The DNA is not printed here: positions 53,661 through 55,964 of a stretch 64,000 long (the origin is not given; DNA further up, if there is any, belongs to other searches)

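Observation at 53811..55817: Wzc/BY-kinase fused to a C-terminal excisionase/MerR-like DNA-binding domain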

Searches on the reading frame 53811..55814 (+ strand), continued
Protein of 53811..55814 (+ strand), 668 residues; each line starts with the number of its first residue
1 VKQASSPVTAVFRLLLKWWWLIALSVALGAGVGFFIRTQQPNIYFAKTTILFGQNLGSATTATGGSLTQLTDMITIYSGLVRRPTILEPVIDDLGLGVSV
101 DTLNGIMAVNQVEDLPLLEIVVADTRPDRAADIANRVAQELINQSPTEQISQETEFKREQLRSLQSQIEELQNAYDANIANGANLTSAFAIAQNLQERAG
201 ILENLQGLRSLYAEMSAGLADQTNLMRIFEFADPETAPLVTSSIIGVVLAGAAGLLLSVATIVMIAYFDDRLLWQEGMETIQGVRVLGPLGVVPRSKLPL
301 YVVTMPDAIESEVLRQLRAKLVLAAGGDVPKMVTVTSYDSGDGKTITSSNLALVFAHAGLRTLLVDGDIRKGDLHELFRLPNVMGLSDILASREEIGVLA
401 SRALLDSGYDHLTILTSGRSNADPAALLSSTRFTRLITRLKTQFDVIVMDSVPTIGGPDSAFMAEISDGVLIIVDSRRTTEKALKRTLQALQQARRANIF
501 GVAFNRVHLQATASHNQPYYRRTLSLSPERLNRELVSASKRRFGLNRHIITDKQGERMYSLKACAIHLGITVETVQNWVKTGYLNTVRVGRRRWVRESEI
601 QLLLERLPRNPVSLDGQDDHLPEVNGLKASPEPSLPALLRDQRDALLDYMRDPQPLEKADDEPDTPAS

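Call 57: fold_search(model_id=the predicted structure, library=pdb)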
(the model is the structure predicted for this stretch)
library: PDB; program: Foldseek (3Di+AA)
matches with E <= 10: 1102; with E <= 0.001: 137
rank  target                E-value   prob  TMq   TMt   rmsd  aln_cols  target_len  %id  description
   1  9r62_I                5.9e-26  1.00  0.47  0.50  10.3       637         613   17  CPS co-polymerase Wzc_C1 (released 2026-03-04)
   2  9r6b_I                2.7e-25  1.00  0.46  0.50   9.1       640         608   17  CPS secretion pathway Wza-Wzc (Conf 4) (released 2026-03-04)
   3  9r68_I                1.1e-24  1.00  0.47  0.47  11.5       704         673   16  CPS secretion pathway Wza-Wzc_C1 (Conf 2) (released 2026-03-04)
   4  9r62_K                2.6e-24  1.00  0.47  0.46   9.9       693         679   16  CPS co-polymerase Wzc_C1 (released 2026-03-04)
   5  9r64_I                4.7e-24  1.00  0.45  0.45  10.4       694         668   17  CPS secretion pathway Wza-Wzc_C1 (Conf 0) (released 2026-03-04)
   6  7nhr_C                5.5e-24  1.00  0.44  0.50   9.3       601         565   17  Putative transmembrane protein Wzc K540M C1 (released 2021-08-25)
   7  9exq_A                2.0e-23  1.00  0.44  0.44  17.3       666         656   16  Wzc-K540M-3YE-N711Y MgADP C1 (released 2025-04-23)
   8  9i2q_A                2.5e-23  1.00  0.44  0.45  17.1       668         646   16  Wzc-K540M-3YE MgADP C1 (released 2025-04-30)
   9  7nhr_B                3.0e-23  1.00  0.44  0.51   7.7       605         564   17  Putative transmembrane protein Wzc K540M C1 (released 2021-08-25)
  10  7nhr_A                5.2e-23  1.00  0.44  0.44  17.8       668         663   16  Putative transmembrane protein Wzc K540M C1 (released 2021-08-25)
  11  9exo_C                5.2e-23  1.00  0.43  0.50   8.6       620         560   16  Wzc-K540M-2YE MgADP C1 (released 2025-04-23)
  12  9exo_A                5.4e-23  1.00  0.45  0.45  17.3       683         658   16  Wzc-K540M-2YE MgADP C1 (released 2025-04-23)
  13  9exq_C                6.0e-23  1.00  0.44  0.51   9.8       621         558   17  Wzc-K540M-3YE-N711Y MgADP C1 (released 2025-04-23)
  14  9exo_B                6.7e-23  1.00  0.43  0.49   9.0       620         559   17  Wzc-K540M-2YE MgADP C1 (released 2025-04-23)
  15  7nib_A                1.2e-22  1.00  0.46  0.47  16.7       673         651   16  Wzc-K540M-4YE C1 (released 2021-08-25)
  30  4jlv                  8.4e-16  1.00  0.33  0.94   1.9       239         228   29  Crystal structure of the chimerical protein CapA1B1 in complex with ADP-Mg (released 2014-02-05)
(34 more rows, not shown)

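Call 75: search_protein_families(library=pfam, proteins=[L025:6445-9234:+], max_evalue=0.01)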
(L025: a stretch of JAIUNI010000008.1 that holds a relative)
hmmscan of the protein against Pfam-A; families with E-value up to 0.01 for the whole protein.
L025:6445-9234:+ (930 aa): 7 families
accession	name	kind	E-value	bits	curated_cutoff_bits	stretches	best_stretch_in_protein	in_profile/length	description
PF00072.30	Response_reg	-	3.5e-50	169.3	30.2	2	678-785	2-110/111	Response regulator receiver domain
PF02518.31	HATPase_c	-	8.7e-25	87.8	26.4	1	533-646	2-110/111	Histidine kinase-, DNA gyrase B-, and HSP90-like ATPase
PF00512.31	HisKA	-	2.3e-20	72.9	26.9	1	418-486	1-66/66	His Kinase A (phospho-acceptor) domain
PF08376.15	NIT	-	3.8e-06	27.9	24.9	1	99-311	26-229/239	Nitrate and nitrite sensing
PF00672.30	HAMP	-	9.2e-06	26.3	25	1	369-405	15-51/53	HAMP domain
PF13589.12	HATPase_c_3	-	0.00075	20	25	1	569-662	31-120/137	Histidine kinase-, DNA gyrase B-, and HSP90-like ATPase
PF20161.5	VpsR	-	0.0053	16.9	23.7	0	674-785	10-120/121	VpsR domain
